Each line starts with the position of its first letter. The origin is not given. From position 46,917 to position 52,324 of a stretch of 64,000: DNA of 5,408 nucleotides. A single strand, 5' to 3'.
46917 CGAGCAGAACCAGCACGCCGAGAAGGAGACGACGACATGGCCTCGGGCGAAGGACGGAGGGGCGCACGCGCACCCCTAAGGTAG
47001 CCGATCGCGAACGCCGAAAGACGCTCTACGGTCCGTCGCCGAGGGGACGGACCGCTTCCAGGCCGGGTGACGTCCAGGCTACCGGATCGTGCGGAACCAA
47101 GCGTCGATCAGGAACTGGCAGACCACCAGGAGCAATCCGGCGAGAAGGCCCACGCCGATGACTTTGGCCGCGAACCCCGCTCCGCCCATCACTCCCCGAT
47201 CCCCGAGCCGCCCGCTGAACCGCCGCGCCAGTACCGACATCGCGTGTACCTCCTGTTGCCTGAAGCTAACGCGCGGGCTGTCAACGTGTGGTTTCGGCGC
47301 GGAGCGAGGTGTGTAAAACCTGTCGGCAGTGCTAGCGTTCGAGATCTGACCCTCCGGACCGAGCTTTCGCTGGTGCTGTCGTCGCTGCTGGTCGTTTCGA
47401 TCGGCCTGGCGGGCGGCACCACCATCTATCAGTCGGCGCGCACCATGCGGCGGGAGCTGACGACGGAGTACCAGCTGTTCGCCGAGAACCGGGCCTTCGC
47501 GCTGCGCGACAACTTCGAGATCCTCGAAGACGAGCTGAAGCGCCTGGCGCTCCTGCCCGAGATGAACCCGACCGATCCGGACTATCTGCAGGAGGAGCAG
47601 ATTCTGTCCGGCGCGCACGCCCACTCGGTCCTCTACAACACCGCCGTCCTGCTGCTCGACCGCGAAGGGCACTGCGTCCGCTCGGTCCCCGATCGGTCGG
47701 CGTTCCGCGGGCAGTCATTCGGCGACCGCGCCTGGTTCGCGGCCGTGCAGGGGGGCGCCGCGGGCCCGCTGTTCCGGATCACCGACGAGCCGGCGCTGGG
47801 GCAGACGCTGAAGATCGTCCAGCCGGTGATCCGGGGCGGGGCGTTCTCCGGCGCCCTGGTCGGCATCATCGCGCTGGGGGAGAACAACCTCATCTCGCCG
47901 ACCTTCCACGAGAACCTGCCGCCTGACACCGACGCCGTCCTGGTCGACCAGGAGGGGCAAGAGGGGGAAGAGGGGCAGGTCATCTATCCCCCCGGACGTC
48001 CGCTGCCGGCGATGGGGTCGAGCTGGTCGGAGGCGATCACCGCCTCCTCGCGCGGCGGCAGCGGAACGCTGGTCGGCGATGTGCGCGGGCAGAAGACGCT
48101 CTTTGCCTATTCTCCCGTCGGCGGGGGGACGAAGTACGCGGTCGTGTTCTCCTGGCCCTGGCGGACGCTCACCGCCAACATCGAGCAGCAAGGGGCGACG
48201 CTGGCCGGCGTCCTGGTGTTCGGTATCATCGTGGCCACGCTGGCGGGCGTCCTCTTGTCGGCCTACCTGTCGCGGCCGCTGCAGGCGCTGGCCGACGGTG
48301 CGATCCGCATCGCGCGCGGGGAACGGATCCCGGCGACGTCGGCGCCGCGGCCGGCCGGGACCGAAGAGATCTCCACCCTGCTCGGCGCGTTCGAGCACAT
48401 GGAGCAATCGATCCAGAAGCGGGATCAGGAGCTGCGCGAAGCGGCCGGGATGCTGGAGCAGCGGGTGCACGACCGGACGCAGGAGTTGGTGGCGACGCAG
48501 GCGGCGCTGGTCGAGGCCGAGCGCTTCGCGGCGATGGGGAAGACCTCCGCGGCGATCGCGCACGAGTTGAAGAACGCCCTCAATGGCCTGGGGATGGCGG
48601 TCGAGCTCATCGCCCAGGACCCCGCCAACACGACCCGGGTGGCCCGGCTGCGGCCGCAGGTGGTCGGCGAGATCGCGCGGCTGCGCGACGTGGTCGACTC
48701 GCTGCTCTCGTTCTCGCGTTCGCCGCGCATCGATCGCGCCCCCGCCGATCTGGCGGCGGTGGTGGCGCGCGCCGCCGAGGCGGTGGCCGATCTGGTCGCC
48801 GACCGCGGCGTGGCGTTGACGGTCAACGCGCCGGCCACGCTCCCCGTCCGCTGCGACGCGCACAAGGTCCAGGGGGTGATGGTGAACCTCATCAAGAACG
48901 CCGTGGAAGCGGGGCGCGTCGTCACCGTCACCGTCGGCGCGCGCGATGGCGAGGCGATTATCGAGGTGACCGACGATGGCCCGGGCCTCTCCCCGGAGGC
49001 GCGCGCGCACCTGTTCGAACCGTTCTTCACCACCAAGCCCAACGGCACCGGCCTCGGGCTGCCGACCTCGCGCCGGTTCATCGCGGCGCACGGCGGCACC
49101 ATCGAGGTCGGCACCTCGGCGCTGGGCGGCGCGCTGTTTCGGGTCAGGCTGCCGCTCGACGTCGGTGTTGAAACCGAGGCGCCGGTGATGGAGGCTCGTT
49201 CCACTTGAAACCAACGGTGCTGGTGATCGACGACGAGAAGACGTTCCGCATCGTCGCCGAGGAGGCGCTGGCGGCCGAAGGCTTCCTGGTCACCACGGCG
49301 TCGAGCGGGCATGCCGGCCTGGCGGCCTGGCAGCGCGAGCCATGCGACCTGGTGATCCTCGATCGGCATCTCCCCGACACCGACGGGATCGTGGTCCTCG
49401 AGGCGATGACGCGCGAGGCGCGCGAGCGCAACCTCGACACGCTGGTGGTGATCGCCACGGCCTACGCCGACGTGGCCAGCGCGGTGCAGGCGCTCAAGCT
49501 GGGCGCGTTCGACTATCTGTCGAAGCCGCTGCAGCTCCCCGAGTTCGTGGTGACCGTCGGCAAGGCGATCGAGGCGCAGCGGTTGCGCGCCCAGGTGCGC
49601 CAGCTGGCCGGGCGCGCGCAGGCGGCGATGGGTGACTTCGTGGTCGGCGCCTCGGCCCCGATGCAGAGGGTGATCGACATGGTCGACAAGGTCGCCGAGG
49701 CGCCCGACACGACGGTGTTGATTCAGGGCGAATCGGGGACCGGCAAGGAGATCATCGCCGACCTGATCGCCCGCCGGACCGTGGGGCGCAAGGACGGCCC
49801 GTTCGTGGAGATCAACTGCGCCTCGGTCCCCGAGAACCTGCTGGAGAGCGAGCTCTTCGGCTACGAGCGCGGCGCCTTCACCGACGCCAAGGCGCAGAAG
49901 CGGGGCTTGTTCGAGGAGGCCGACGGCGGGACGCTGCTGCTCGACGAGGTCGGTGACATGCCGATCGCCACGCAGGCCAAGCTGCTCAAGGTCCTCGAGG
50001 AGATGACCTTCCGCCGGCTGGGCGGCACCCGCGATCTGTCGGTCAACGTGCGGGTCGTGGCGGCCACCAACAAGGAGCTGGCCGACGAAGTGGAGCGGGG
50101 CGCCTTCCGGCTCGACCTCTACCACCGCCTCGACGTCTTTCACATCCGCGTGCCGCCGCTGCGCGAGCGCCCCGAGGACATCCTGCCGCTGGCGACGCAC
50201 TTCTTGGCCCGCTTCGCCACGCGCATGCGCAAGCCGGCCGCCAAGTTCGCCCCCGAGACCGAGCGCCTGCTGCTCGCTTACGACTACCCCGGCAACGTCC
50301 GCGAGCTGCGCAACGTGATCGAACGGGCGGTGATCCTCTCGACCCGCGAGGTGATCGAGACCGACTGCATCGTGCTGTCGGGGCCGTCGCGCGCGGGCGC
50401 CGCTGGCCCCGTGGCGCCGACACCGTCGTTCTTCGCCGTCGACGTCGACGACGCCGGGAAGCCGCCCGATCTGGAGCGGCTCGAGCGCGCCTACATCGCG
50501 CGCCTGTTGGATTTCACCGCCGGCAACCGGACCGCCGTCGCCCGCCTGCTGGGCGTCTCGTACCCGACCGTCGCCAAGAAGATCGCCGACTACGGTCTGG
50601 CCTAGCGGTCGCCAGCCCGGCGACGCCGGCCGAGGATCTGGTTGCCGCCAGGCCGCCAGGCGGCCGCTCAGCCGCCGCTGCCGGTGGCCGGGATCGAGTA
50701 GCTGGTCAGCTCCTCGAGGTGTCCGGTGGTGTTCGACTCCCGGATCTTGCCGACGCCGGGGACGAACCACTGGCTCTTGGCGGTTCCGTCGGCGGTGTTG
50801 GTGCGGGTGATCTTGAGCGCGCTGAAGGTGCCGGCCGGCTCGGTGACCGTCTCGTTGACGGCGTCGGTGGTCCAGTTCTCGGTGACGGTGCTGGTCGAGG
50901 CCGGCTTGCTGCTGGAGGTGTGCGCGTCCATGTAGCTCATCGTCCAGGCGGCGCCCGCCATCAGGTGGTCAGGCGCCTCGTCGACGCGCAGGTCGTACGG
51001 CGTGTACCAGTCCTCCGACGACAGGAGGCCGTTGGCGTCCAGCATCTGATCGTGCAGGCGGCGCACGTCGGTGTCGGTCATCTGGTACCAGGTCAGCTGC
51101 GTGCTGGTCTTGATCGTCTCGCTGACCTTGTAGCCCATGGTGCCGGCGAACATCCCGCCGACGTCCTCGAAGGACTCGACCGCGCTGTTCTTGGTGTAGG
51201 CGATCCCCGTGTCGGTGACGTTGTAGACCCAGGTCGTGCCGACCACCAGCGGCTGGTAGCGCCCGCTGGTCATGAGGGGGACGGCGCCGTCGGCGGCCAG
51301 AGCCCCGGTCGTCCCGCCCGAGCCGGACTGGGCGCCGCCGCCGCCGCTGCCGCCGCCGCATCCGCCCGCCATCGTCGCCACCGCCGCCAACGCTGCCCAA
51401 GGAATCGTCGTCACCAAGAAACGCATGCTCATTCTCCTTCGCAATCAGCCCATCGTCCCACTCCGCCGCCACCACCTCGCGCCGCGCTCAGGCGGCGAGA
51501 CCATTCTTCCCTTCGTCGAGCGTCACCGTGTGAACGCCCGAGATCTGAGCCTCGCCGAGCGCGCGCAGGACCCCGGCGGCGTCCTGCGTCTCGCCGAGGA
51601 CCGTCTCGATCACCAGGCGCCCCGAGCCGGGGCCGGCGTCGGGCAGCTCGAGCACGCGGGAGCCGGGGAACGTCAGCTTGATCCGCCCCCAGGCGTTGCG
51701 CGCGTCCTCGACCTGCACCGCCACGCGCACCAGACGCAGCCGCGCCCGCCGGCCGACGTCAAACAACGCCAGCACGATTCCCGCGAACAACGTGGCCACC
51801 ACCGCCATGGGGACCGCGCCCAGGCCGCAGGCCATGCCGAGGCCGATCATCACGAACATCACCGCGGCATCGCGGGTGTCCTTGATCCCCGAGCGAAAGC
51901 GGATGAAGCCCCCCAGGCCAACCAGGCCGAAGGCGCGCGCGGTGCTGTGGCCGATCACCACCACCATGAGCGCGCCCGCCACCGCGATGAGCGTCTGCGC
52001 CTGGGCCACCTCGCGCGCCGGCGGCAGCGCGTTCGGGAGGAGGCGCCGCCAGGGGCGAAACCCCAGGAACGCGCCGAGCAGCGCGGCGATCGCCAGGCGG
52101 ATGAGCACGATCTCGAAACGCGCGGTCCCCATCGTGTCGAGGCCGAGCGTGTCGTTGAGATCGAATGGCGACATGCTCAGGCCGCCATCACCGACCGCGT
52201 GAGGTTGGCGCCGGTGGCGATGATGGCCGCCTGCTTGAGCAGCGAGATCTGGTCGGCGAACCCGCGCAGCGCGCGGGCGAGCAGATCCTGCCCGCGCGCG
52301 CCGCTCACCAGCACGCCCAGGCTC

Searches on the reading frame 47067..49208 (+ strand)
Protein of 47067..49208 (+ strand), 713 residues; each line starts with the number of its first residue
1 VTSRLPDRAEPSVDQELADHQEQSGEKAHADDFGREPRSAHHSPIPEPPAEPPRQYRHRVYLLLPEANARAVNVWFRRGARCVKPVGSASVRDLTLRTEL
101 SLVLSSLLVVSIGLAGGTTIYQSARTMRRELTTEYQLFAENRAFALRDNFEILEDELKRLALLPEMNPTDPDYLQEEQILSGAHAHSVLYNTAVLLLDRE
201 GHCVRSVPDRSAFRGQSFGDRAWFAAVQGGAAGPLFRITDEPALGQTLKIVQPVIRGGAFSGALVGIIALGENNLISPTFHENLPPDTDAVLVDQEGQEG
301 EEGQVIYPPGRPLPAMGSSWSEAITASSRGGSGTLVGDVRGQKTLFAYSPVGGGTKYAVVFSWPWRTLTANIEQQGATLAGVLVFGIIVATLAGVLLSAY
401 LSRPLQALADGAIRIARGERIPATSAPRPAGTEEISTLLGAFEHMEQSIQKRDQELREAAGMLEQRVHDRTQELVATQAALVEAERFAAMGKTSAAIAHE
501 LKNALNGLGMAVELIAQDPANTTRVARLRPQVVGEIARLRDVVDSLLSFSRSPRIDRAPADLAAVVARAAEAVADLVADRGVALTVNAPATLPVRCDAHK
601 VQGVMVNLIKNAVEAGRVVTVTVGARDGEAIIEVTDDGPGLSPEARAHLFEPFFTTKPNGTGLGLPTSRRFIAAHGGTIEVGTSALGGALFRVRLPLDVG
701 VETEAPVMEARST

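Call 56: search_protein_families(library=pfam, proteins=[window:47067-49208:+])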
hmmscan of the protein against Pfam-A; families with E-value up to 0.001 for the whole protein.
window:47067-49208:+ (713 aa): 3 families
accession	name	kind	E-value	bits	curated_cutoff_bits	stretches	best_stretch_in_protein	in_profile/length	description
PF02518.31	HATPase_c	-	2.6e-22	79.8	26.4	1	597-698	2-110/111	Histidine kinase-, DNA gyrase B-, and HSP90-like ATPase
PF00512.31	HisKA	-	1.2e-07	32.1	26.9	1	491-552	3-63/66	His Kinase A (phospho-acceptor) domain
PF02743.24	dCache_1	-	3.9e-05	23.7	45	1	125-354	1-233/240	Cache domain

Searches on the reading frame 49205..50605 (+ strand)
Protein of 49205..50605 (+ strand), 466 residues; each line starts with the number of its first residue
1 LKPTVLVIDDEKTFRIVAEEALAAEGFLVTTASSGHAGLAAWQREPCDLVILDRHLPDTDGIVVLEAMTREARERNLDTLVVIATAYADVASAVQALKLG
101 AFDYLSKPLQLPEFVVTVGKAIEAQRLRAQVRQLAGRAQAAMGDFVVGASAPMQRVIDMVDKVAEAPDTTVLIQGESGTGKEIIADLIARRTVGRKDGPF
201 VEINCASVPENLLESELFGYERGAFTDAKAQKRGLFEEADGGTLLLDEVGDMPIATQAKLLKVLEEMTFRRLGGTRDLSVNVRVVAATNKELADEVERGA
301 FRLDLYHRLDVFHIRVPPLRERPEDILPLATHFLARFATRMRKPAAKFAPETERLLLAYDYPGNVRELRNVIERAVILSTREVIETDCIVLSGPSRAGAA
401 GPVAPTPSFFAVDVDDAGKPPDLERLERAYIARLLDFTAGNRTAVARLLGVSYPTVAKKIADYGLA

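Call 56: search_protein_families(library=pfam, proteins=[window:49205-50605:+])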
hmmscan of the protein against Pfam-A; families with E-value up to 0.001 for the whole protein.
window:49205-50605:+ (466 aa): 7 families
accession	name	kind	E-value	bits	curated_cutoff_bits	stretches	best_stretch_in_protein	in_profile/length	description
PF00158.32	Sigma54_activat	-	1.2e-64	217.4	20.2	1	147-314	2-167/168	Sigma-54 interaction domain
PF25601.1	AAA_lid_14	-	9.9e-24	83.4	27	1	320-387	1-68/87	AAA+ ATPase lid domain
PF00072.30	Response_reg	-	1.5e-23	83.5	30.2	1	5-115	1-107/111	Response regulator receiver domain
PF14532.12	Sigma54_activ_2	-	5.2e-20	72.5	25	1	147-319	1-138/138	Sigma-54 interaction domain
PF02954.25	HTH_8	-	2.4e-08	34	22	1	423-463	2-42/42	Bacterial regulatory protein, Fis family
PF07728.20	AAA_5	-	1.1e-07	32.4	22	1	171-290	2-123/139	AAA domain (dynein-related subfamily)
PF00004.35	AAA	-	6.2e-06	27.1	21.2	1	171-298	1-116/131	ATPase family associated with various cellular activities (AAA)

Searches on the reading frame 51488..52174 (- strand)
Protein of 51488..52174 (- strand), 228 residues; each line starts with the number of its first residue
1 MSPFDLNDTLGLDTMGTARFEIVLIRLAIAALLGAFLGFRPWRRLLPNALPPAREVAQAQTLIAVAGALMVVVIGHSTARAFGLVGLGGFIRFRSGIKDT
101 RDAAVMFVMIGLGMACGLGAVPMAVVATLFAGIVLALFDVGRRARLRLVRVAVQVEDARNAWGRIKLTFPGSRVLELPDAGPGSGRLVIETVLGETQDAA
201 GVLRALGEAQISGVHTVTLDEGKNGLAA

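Call 30: search_protein_families(library=pfam, proteins=[window:51488-52174:-])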
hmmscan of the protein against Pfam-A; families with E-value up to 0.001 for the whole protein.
window:51488-52174:- (228 aa): 2 families
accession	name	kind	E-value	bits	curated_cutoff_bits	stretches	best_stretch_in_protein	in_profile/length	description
PF16316.10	DUF4956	-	9.8e-11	42.1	30.6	1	57-148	23-117/169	Domain of unknown function (DUF4956)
PF02308.21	MgtC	-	5.3e-06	27.2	31.4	1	27-139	1-116/121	MgtC family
